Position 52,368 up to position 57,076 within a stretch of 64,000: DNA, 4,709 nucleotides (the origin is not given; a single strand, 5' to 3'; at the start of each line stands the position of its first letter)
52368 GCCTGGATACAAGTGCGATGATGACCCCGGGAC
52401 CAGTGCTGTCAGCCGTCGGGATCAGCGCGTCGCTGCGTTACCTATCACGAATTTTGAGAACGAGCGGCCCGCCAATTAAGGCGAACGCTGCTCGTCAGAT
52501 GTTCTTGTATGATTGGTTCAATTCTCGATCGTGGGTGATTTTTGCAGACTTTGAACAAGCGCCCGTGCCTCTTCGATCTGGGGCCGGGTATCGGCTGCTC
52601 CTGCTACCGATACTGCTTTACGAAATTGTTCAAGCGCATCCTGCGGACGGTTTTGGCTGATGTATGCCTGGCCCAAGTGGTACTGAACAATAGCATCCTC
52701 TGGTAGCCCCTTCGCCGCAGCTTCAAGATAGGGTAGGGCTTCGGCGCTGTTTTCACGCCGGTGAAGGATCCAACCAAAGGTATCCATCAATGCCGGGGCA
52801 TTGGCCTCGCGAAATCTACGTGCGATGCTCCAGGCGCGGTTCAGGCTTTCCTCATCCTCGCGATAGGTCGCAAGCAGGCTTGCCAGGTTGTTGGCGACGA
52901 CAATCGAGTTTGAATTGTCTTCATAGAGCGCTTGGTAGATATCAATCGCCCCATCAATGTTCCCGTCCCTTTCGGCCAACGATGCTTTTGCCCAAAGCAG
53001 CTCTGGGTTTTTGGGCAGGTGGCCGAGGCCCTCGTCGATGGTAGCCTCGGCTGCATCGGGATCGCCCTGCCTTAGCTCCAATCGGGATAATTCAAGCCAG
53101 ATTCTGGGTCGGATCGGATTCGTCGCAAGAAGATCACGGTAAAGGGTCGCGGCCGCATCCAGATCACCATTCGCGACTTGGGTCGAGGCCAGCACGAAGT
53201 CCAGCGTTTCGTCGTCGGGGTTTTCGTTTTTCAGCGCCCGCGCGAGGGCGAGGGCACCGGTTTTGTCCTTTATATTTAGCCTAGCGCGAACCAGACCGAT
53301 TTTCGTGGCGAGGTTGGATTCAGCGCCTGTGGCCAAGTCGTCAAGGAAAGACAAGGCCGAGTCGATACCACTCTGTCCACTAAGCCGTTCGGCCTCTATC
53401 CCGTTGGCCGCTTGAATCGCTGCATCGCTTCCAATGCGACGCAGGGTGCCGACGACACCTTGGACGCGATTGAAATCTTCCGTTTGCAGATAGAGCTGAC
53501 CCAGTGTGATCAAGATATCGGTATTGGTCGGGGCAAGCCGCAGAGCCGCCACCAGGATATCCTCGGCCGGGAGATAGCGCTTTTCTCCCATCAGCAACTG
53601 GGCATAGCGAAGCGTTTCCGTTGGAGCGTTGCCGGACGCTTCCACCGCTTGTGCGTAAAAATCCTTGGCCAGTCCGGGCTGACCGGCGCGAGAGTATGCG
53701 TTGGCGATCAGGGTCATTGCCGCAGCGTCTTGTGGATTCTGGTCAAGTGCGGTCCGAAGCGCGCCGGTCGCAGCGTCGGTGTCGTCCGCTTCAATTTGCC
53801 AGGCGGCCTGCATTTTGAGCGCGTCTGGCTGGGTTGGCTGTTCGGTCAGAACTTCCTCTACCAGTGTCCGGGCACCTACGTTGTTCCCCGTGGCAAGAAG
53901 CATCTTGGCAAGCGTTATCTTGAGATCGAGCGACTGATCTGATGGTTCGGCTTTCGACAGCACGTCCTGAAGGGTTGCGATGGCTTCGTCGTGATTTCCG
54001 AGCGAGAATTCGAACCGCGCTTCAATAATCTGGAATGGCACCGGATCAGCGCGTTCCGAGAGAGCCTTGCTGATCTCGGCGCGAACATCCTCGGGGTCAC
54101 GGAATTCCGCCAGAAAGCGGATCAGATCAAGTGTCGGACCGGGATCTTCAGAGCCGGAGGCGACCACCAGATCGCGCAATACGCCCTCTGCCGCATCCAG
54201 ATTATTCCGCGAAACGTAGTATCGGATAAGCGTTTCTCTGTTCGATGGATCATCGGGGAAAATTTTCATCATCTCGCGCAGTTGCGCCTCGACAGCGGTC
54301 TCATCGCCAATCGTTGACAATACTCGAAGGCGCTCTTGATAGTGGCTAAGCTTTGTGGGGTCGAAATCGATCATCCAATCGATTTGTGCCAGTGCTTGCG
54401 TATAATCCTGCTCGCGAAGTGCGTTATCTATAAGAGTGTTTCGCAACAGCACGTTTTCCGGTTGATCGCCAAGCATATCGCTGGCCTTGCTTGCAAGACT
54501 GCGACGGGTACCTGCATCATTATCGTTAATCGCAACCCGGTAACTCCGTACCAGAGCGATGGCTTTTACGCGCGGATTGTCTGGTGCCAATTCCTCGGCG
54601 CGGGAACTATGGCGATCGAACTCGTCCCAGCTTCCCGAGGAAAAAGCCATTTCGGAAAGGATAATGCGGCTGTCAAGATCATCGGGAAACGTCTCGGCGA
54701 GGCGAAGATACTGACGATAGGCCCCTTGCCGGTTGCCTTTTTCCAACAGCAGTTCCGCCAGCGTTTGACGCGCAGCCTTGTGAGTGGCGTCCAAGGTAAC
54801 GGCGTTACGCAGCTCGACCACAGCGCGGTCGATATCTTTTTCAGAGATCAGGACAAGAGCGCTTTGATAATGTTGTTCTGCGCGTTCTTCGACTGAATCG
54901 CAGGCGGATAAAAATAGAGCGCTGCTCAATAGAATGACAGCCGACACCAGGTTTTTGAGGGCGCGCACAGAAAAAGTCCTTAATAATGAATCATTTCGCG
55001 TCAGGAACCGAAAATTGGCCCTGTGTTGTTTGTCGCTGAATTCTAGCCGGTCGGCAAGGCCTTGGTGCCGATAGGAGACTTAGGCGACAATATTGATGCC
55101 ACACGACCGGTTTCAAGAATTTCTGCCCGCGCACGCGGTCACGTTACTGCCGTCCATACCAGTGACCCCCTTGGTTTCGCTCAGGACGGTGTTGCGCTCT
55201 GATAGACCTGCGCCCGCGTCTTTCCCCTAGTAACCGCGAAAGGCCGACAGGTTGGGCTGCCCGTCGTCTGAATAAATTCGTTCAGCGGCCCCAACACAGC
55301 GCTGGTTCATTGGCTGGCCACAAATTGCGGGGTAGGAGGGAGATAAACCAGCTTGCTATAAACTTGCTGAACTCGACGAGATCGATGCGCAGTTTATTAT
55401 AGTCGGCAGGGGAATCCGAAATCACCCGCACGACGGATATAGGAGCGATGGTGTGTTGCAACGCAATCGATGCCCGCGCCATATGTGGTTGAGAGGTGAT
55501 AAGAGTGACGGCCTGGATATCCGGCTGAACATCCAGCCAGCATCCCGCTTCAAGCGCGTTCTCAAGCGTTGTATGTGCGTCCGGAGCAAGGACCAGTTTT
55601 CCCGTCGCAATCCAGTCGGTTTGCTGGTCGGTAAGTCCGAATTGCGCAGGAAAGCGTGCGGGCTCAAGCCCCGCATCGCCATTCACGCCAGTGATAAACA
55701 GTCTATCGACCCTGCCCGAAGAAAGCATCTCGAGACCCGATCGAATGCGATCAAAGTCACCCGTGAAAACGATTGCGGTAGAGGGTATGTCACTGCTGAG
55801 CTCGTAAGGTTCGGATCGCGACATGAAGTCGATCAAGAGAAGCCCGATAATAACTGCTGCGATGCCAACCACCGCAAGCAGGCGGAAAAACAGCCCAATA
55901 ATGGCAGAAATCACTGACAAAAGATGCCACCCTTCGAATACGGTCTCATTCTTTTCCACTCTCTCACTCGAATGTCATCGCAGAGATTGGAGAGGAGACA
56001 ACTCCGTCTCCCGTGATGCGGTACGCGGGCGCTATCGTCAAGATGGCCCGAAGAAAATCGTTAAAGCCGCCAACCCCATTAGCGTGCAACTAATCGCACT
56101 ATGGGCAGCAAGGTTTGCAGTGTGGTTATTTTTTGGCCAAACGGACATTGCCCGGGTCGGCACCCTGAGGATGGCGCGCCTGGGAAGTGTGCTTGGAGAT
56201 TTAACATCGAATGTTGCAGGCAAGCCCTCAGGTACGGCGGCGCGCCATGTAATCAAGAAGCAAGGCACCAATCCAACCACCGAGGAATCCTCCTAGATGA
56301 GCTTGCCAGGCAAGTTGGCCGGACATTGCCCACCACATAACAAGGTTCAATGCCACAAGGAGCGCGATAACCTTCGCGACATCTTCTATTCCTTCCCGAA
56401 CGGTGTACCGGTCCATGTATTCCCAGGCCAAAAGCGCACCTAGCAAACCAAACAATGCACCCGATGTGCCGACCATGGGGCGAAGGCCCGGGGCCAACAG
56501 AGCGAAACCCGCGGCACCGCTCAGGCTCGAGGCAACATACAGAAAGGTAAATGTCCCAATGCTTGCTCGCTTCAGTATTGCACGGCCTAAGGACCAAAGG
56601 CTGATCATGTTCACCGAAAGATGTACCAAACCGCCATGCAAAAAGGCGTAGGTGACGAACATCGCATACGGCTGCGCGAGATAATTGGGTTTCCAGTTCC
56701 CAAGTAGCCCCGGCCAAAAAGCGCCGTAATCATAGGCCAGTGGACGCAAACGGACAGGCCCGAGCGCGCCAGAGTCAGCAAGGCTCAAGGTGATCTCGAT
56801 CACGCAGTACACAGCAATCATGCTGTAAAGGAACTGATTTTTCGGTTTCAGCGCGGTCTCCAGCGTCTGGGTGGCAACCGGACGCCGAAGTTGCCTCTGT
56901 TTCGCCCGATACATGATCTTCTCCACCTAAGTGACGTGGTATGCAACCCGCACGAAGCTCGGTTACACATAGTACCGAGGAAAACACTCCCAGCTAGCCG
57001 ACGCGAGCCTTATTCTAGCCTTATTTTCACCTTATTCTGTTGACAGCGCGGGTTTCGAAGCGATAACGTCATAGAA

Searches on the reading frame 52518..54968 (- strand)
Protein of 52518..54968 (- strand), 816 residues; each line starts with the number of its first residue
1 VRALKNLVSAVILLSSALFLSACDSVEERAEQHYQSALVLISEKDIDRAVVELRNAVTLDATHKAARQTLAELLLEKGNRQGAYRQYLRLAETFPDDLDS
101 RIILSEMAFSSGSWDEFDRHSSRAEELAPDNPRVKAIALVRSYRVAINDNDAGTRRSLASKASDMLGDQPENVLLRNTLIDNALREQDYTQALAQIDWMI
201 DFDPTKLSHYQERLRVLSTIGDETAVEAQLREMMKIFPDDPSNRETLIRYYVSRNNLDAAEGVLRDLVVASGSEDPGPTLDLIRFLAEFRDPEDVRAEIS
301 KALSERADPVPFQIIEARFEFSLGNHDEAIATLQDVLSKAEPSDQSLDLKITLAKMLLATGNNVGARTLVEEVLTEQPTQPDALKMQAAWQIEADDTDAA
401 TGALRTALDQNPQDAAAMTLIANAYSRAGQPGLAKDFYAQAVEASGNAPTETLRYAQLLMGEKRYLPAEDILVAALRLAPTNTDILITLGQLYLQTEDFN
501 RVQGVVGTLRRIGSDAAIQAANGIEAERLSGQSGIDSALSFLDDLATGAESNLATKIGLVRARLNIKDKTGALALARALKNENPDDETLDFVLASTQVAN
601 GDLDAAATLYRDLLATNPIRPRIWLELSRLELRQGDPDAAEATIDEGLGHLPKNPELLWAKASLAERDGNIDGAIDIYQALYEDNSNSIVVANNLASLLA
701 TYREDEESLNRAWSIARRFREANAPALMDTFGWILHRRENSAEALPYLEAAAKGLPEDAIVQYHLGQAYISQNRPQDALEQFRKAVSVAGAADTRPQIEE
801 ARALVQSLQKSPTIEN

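Call 9: search_protein_families(library=ncbifam, proteins=[window:52518-54968:-], max_evalue=0.001)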
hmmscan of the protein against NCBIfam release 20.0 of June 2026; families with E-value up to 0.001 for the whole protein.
window:52518-54968:- (816 aa): 27 families (the best 25 are shown)
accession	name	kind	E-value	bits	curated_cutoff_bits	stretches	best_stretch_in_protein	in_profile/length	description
TIGR02917.1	PEP_TPR_lipo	equivalog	3e-63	214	312.2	4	388-784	506-896/899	XrtA/PEP-CTERM system TPR-repeat protein PrsT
NF040959.1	MamA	equivalog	3.2e-25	88.8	200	2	323-444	50-168/204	magnetosome protein MamA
NF052415.1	T3SS_chap_SctY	equivalog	1.9e-24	86.2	70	3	353-443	12-105/106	type III secretion apparatus assembly chaperone SctY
TIGR02521.1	type_IV_pilW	equivalog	3.2e-24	85.8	154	2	385-478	34-128/234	type IV pilus biogenesis/stability protein PilW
NF033920.0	C39_PA2778_fam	equivalog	1.7e-21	76.8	150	1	386-480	160-255/255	PA2778 family cysteine peptidase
NF033758.1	gliding_GltE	equivalog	8.4e-17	61.2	225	2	324-544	100-315/411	adventurous gliding motility TPR repeat lipoprotein GltE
NF047371.1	FlcA_CTERM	equivalog_domain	3.1e-15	55.7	300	0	422-495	162-237/646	periplasmic flagellar collar protein FlcA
TIGR02795.1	tol_pal_ybgF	equivalog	5.4e-14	52.8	90.1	0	321-388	50-117/119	tol-pal system protein YbgF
NF008520.0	PRK11447.1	equivalog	1.4e-13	49.6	858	1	324-444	587-700/1157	cellulose synthase complex outer membrane protein BcsC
TIGR03939.1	PGA_TPR_OMP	equivalog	3.7e-12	45.3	366.65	1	576-665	384-470/800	poly-beta-1,6 N-acetyl-D-glucosamine export porin PgaA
TIGR02552.1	LcrH_SycD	equivalog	9.5e-12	44.8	104.8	0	734-803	61-131/136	SycD/LcrH family type III secretion system chaperone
NF008757.0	PRK11788.1-5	equivalog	4.3e-11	42.6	363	0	292-425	196-326/388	lipopolysaccharide assembly protein LapB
NF052400.1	M48_BAM_BepA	equivalog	5.8e-11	41.8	570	1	315-436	274-396/483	beta-barrel assembly-enhancing protease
TIGR00540.1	TPR_hemY_coli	hypoth_equivalog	1.4e-10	40.6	142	0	661-792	232-359/385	heme biosynthesis-associated TPR protein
NF052312.1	T9SS_PorW_SprE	equivalog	1.6e-09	37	250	1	323-460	117-259/716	type IX secretion system periplasmic lipoprotein PorW/SprE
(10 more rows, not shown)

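Call 10: search_protein_families(library=pfam, proteins=[window:52518-54968:-], max_evalue=0.001)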
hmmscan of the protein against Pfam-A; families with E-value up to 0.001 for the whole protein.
window:52518-54968:- (816 aa): 28 families (the best 25 are shown)
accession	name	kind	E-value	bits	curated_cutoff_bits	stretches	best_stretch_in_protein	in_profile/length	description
PF14559.12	TPR_19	-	1.5e-53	179.5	25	6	598-661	2-65/68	Tetratricopeptide repeat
PF13428.12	TPR_14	-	8e-42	137.8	23.5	2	621-663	1-43/44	Tetratricopeptide repeat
PF13432.12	TPR_16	-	4.5e-34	116.9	32.7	3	593-646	3-56/65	Tetratricopeptide repeat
PF07719.23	TPR_2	-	4.3e-23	79.9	27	1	761-787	3-29/34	Tetratricopeptide repeat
PF13181.12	TPR_8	-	9.3e-21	72.6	25.7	0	762-789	4-31/34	Tetratricopeptide repeat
PF23914.1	TPR_CcmH_CycH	-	1.4e-18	67.7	42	1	403-501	38-139/158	Cytochrome c-type biogenesis protein H TPR domain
PF13424.12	TPR_12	-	5.4e-16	59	30.1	0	405-444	33-74/77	Tetratricopeptide repeat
PF24575.1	TPR_Slam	-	1.4e-14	54.8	35.2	1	657-707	49-99/104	Surface lipoprotein assembly modifier, N-terminal TPR repeats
PF13174.12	TPR_6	-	1.2e-13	51.1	26.3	0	762-786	3-27/33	Tetratricopeptide repeat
PF13431.12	TPR_17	-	3.8e-13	49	24.4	0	404-434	2-32/34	Tetratricopeptide repeat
PF12895.13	ANAPC3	-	1.6e-11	44.8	27.2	0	25-83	18-75/82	Anaphase-promoting complex, cyclosome, subunit 3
PF00515.34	TPR_1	-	1.8e-10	40.6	27.8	1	760-787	2-29/34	Tetratricopeptide repeat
PF25064.1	ARM_TT21_5th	-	5.3e-10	40.1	27.8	0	591-679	5-96/117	TT21 fifth ARM repeats domain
PF25058.1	ARM_TT21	-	2.7e-09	37.6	27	0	576-707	14-146/155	Tetratricopeptide repeat protein 21 ARM repeat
PF13414.12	TPR_11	-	2.9e-08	33.7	26.8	0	398-429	11-42/42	TPR repeat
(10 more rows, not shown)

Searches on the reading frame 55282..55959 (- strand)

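Call 9: search_protein_families(library=ncbifam, proteins=[window:55282-55959:-], max_evalue=0.001)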
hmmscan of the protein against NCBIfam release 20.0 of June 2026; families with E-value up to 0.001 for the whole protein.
window:55282-55959:- (225 aa): 0 families

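Call 10: search_protein_families(library=pfam, proteins=[window:55282-55959:-], max_evalue=0.001)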
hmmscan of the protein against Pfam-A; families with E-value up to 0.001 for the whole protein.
window:55282-55959:- (225 aa): 1 family
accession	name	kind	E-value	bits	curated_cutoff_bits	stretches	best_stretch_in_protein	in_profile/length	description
PF02698.23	DUF218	-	1.4e-08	35.2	27.6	1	63-174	4-109/133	DUF218 domain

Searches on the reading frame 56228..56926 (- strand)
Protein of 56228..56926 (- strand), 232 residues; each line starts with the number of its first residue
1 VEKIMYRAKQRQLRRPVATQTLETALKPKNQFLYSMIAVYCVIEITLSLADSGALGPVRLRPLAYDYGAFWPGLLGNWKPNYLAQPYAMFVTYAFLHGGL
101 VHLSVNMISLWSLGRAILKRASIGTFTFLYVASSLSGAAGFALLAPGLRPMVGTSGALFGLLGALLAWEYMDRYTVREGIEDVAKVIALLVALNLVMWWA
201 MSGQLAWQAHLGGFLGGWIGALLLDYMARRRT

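Call 9: search_protein_families(library=ncbifam, proteins=[window:56228-56926:-], max_evalue=0.001)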
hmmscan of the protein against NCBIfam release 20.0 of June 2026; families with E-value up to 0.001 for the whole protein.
window:56228-56926:- (232 aa): 2 families
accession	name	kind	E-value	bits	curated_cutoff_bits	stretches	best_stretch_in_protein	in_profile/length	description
TIGR03902.1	rhom_GG_sort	equivalog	2.3e-09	37.4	84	1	91-220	20-152/154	rhombosortase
TIGR04239.1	rhombo_GlpG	equivalog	0.00089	19.1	250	0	89-223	137-267/271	rhomboid family intramembrane serine protease GlpG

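Call 10: search_protein_families(library=pfam, proteins=[window:56228-56926:-], max_evalue=0.001)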
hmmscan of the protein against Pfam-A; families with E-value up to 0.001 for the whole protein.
window:56228-56926:- (232 aa): 1 family
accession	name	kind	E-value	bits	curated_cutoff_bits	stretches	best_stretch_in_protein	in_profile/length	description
PF01694.28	Rhomboid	-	1.6e-27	96.9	22.6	1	89-223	6-139/143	Rhomboid domain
